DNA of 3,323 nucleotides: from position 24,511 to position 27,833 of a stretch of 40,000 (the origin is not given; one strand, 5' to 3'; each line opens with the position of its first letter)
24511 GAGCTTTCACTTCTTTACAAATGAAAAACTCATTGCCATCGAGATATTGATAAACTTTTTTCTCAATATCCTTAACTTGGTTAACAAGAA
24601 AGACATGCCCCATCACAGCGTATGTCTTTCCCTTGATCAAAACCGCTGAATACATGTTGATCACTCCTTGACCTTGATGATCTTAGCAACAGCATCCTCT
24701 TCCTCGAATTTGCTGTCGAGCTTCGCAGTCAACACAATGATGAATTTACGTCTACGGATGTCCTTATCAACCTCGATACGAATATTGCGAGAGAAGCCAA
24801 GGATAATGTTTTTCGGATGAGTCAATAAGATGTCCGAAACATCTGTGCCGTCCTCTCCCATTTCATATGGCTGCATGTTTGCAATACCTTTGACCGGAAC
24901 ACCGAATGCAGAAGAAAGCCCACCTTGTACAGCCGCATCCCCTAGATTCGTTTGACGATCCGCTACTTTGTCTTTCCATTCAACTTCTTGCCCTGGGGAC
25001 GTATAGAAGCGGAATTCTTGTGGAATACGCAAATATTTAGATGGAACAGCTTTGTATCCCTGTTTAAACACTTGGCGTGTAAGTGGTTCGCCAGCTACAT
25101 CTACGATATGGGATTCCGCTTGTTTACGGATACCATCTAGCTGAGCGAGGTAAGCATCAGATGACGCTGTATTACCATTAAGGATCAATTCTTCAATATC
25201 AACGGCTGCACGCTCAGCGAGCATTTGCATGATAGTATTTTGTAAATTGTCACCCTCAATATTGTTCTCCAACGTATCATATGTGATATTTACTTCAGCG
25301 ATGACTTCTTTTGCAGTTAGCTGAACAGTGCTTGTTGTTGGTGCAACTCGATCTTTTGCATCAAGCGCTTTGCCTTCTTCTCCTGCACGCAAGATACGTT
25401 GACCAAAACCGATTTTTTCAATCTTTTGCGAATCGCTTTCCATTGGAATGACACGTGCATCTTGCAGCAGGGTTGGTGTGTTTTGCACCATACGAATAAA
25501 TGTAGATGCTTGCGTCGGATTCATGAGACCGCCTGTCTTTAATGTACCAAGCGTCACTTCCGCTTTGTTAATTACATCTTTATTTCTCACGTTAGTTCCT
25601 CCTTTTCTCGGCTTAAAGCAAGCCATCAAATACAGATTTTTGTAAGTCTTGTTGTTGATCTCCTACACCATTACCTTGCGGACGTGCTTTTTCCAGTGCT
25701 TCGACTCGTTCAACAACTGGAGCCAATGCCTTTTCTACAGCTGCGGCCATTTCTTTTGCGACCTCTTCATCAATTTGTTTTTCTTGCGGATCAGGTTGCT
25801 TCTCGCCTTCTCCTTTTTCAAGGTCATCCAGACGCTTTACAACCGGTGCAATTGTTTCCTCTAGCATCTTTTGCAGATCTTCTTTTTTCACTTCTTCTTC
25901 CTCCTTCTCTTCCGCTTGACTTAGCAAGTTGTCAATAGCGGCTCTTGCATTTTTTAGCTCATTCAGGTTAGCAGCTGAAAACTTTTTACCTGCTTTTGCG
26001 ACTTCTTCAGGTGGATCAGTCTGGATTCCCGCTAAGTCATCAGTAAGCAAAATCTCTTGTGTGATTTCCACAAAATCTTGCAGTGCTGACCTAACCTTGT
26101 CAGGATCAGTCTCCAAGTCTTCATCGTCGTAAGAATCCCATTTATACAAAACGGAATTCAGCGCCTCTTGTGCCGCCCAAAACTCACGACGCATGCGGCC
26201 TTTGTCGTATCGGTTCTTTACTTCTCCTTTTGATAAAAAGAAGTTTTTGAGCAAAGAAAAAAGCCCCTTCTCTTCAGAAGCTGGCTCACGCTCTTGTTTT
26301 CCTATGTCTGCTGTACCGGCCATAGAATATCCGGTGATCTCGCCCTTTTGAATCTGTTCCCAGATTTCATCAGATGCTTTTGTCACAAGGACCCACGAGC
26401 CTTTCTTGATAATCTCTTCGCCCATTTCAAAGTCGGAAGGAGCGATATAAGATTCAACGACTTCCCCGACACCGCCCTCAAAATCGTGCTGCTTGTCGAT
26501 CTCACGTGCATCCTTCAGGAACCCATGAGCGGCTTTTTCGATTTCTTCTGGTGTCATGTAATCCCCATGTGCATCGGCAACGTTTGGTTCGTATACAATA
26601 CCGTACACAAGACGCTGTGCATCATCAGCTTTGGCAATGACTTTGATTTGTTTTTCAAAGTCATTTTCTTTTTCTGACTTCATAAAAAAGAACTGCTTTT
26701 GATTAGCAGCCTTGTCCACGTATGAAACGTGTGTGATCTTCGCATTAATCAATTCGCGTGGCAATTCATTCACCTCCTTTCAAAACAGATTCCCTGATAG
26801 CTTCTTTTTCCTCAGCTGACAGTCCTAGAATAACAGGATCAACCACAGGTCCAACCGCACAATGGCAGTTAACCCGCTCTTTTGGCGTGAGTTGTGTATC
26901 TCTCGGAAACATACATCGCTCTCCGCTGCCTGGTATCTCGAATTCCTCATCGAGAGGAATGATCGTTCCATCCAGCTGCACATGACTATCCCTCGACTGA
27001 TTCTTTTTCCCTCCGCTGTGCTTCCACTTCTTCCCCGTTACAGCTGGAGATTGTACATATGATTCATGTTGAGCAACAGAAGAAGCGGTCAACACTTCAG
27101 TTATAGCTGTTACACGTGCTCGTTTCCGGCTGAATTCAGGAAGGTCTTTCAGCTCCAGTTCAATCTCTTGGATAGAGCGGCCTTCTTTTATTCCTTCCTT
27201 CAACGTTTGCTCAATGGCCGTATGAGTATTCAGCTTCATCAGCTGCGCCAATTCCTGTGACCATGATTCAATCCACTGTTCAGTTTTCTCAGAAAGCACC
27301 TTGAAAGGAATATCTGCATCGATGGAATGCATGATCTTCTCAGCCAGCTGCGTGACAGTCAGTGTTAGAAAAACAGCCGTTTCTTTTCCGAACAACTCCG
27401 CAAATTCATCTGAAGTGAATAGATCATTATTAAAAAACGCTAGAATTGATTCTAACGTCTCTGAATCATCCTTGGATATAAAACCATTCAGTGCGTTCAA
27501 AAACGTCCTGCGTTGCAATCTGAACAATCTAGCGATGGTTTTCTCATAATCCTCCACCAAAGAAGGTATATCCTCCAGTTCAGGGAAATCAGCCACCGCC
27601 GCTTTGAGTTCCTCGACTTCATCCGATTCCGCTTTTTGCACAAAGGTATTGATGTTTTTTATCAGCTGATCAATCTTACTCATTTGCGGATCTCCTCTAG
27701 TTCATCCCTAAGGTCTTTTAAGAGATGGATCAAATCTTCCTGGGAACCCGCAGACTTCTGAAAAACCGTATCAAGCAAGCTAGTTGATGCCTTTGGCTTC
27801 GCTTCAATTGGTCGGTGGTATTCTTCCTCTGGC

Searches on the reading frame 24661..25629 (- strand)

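Call 18: search_protein_families(library=phrogs, proteins=[window:24661-25629:-], max_evalue=0.001)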
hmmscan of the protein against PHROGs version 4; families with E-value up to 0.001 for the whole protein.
window:24661-25629:- (322 aa): 3 families
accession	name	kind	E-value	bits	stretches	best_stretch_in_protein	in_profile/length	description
phrog_1623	-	head and packaging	4.3e-126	421.3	1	14-322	3-305/305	virion structural protein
phrog_10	-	head and packaging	1.4e-06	28.6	1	13-171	352-494/752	major head protein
phrog_11320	-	unknown function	2.4e-05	24.4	1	127-226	115-214/324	-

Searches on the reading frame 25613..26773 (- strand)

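Call 18: search_protein_families(library=phrogs, proteins=[window:25613-26773:-], max_evalue=0.001)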
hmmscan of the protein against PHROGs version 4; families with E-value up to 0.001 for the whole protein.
window:25613-26773:- (386 aa): 9 families
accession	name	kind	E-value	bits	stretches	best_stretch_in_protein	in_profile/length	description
phrog_3017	-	head and packaging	4e-147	491.6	1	5-386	2-401/402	head maturation protease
phrog_1530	-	other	7e-39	135.2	1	24-169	218-363/379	DNA methyltransferase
phrog_19260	-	unknown function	1.5e-23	84.6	1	6-191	3-187/253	-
phrog_15223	-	other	2e-22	81.1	1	44-153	4-112/199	protease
phrog_13242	-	unknown function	2.7e-22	80.4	1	50-166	316-433/450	-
phrog_34096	-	head and packaging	3.1e-17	63.5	1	37-154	117-234/412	head maturation protease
phrog_33677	-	head and packaging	2.1e-15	57.8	1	53-155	156-264/564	head maturation protease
phrog_14859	-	DNA, RNA and nucleotide metabolism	2.3e-09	37.7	1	49-156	243-360/373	RNA ligase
phrog_9979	-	unknown function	0.00018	21.9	0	45-138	36-138/278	-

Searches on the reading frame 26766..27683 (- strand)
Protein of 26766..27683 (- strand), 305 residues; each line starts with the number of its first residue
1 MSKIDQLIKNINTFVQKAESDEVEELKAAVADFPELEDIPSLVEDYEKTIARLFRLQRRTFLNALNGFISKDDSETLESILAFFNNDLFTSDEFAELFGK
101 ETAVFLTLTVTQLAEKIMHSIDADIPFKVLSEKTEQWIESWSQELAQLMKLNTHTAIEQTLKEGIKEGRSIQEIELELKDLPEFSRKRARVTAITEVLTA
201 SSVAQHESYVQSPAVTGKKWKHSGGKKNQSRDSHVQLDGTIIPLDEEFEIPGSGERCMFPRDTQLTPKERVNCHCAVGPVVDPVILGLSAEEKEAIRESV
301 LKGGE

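Call 18: search_protein_families(library=phrogs, proteins=[window:26766-27683:-], max_evalue=0.001)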
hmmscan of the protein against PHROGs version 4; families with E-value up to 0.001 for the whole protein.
window:26766-27683:- (305 aa): 14 families
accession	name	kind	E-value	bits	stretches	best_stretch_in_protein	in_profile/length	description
phrog_2468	-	head and packaging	1e-93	315.2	1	1-302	1-294/303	head morphogenesis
phrog_2662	-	head and packaging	2.8e-28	99.9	1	43-282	489-710/717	portal protein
phrog_3517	-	head and packaging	2.7e-18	67.4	1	185-289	231-332/371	head morphogenesis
phrog_324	-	head and packaging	5.1e-16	59.8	1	25-283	85-320/624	head morphogenesis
phrog_595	-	head and packaging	3e-14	54.2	1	4-283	34-300/513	head maturation protease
phrog_15127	-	head and packaging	1.4e-08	34.8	1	62-275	28-246/602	head protein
phrog_859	-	head and packaging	1.8e-08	34.4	1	113-281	121-290/807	portal protein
phrog_6577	-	unknown function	2.8e-08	33.5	1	127-286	89-235/1066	-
phrog_4728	-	head and packaging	2.5e-07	30.9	1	107-283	133-302/591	head morphogenesis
phrog_19443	-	head and packaging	1.5e-06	27.9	1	154-288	169-292/579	minor head protein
phrog_4529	-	head and packaging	3.4e-06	27.6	1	149-283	165-290/533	minor head protein and DNA pilot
phrog_7625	-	head and packaging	1.9e-05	24.7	1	155-233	133-207/504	head morphogenesis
phrog_115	-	head and packaging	3e-05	24.4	1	140-248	194-298/665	minor head protein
phrog_18477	-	head and packaging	0.00099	18.9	0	183-277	201-295/760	head morphogenesis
